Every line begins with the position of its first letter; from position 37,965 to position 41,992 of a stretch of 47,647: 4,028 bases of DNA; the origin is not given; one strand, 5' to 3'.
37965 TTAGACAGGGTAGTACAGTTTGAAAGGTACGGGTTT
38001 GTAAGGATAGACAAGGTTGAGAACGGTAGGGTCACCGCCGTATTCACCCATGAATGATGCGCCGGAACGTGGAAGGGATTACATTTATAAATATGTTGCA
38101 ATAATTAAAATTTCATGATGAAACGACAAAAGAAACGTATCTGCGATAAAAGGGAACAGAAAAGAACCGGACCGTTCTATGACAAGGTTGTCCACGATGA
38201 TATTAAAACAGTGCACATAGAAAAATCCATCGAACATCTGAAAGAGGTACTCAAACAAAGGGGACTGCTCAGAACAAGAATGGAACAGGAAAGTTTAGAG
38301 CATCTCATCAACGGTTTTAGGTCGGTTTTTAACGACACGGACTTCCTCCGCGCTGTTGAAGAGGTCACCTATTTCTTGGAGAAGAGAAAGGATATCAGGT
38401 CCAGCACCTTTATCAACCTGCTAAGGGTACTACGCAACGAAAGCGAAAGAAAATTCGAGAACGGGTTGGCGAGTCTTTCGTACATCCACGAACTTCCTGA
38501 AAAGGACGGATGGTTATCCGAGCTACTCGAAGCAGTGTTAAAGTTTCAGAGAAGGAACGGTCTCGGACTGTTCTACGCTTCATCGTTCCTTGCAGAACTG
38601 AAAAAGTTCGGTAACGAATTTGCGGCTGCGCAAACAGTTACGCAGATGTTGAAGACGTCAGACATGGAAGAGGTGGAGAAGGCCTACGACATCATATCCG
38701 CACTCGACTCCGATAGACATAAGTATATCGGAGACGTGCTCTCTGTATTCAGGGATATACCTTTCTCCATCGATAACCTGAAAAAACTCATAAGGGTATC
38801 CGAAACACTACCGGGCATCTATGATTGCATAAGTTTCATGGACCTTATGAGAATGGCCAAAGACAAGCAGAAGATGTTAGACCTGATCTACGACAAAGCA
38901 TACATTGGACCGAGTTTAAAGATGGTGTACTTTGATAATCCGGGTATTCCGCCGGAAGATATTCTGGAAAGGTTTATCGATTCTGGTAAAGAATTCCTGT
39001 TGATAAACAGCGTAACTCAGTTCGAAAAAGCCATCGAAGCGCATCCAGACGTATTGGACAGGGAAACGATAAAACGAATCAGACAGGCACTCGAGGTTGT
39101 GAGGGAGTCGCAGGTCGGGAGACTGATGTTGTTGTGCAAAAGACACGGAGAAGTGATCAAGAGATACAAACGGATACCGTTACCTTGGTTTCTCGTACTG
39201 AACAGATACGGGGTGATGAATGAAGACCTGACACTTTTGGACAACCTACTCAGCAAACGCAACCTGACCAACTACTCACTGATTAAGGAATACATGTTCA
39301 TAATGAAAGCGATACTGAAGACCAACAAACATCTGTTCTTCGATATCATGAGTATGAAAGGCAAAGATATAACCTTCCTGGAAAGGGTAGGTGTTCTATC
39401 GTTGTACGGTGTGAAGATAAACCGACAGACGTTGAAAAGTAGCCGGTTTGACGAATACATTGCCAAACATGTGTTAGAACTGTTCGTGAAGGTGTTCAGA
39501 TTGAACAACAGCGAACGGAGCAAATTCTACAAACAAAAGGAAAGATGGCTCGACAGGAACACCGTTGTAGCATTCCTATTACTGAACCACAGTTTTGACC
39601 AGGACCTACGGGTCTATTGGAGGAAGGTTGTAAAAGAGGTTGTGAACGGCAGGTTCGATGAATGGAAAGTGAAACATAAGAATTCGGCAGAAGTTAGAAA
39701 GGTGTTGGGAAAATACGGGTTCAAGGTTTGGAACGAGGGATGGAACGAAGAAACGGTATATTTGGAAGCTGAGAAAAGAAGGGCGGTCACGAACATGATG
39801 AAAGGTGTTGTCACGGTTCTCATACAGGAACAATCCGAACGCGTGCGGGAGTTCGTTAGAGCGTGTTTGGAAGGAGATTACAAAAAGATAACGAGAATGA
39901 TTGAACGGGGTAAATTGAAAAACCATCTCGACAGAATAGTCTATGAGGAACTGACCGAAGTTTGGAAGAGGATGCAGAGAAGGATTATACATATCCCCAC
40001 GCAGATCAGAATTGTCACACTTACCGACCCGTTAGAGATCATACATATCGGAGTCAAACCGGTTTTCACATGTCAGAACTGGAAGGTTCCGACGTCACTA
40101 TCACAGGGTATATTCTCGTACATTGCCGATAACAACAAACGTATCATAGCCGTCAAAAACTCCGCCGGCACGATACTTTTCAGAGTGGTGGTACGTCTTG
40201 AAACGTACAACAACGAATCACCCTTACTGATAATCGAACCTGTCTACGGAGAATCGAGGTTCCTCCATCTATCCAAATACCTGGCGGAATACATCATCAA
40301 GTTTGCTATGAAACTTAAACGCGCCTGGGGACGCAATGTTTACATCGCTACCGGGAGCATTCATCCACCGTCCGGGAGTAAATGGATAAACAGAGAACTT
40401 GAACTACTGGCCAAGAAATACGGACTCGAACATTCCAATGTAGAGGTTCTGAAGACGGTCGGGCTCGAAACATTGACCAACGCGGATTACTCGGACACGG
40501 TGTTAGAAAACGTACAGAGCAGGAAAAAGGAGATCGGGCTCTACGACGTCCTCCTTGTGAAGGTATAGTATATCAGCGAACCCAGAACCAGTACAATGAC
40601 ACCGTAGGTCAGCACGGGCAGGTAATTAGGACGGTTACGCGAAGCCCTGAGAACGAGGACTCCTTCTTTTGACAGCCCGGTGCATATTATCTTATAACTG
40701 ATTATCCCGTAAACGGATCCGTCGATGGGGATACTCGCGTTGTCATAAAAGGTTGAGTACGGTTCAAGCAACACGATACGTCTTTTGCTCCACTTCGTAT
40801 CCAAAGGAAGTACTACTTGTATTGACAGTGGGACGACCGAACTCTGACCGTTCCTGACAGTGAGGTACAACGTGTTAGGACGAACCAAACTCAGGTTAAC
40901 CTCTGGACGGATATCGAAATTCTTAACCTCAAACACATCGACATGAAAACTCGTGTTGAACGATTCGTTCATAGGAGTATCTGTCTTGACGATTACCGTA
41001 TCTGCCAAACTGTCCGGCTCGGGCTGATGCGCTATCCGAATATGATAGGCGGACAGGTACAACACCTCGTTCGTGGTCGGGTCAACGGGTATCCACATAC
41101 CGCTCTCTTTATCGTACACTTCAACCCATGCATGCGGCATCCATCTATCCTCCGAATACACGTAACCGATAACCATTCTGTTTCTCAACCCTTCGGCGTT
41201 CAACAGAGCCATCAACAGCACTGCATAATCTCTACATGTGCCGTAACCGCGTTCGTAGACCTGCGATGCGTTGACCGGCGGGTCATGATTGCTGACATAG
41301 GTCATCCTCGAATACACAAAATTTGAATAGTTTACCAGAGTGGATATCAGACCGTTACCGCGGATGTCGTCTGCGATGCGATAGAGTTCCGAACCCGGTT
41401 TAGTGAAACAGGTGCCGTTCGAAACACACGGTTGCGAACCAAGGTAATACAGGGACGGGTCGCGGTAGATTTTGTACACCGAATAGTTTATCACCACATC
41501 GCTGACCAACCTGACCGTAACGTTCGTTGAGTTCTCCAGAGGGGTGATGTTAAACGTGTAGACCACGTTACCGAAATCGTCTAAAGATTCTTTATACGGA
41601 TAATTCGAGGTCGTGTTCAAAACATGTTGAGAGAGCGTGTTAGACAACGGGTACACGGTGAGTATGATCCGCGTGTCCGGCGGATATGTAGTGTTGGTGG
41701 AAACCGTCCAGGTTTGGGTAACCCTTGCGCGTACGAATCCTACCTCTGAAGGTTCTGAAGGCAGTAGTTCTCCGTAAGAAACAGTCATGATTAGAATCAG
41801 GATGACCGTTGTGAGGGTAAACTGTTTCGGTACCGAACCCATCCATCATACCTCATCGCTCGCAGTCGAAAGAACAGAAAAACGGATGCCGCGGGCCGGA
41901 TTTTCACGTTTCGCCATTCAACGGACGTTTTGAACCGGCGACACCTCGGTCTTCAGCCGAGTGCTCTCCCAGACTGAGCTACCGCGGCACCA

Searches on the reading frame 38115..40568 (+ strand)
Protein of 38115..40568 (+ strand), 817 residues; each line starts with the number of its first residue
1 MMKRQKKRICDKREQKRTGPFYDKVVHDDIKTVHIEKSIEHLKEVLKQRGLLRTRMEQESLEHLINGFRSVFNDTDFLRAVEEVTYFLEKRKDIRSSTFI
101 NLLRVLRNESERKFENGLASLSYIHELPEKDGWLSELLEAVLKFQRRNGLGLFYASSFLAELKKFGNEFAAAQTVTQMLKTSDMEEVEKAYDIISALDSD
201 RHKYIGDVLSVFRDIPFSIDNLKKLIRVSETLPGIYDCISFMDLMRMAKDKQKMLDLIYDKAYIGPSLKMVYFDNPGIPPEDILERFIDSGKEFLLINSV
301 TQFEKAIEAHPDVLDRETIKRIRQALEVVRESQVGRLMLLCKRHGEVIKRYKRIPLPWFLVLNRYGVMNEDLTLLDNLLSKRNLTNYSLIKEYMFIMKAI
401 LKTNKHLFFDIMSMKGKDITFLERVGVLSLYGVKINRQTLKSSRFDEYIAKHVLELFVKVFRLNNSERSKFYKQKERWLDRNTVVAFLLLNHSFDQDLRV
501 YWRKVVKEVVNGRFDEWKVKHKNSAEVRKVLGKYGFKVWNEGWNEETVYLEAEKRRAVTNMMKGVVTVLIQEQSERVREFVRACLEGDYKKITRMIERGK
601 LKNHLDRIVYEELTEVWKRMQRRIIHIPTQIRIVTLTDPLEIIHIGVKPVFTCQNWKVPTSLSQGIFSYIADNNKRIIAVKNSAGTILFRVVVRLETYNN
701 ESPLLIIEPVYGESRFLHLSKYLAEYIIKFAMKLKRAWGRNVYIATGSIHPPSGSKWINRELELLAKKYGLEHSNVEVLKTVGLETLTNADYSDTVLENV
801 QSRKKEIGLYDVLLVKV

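Call 8: search_protein_families(library=ncbifam, proteins=[window:38115-40568:+], max_evalue=0.01)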
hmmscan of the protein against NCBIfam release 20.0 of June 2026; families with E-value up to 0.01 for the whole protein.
window:38115-40568:+ (817 aa): 1 family
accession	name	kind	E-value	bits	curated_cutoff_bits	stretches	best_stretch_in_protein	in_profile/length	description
TIGR00345.1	GET3_arsA_TRC40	subfamily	0.00035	20.2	135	1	218-371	89-235/299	TRC40/GET3/ArsA family transport-energizing ATPase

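Call 15: search_protein_families(library=pfam, proteins=[window:38115-40568:+], max_evalue=0.001)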
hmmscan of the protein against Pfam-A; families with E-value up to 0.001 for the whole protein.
window:38115-40568:+ (817 aa): 0 families

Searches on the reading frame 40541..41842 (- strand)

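Call 8: search_protein_families(library=ncbifam, proteins=[window:40541-41842:-], max_evalue=0.01)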
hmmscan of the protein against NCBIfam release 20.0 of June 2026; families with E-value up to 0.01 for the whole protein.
window:40541-41842:- (433 aa): 1 family
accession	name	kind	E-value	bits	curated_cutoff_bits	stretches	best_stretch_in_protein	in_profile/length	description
NF033537.1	lasso_biosyn_B2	equivalog_domain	0.00053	20.4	33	1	190-244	60-113/132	lasso peptide biosynthesis B2 protein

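Call 15: search_protein_families(library=pfam, proteins=[window:40541-41842:-], max_evalue=0.001)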
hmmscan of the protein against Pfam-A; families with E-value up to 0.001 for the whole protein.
window:40541-41842:- (433 aa): 4 families
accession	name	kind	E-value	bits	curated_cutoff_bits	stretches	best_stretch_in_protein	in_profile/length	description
PF01841.26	Transglut_core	-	8.5e-18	65.1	23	1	171-255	20-108/108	Transglutaminase-like superfamily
PF03835.21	Rad4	-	6.7e-05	23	27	1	229-262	29-62/148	Rad4 transglutaminase-like domain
PF04473.18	DUF553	-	0.00043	20.2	20.5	1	191-242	52-102/140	Transglutaminase-like domain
PF13471.12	Transglut_core3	-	0.00046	20.5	26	1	198-244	53-99/117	Transglutaminase-like superfamily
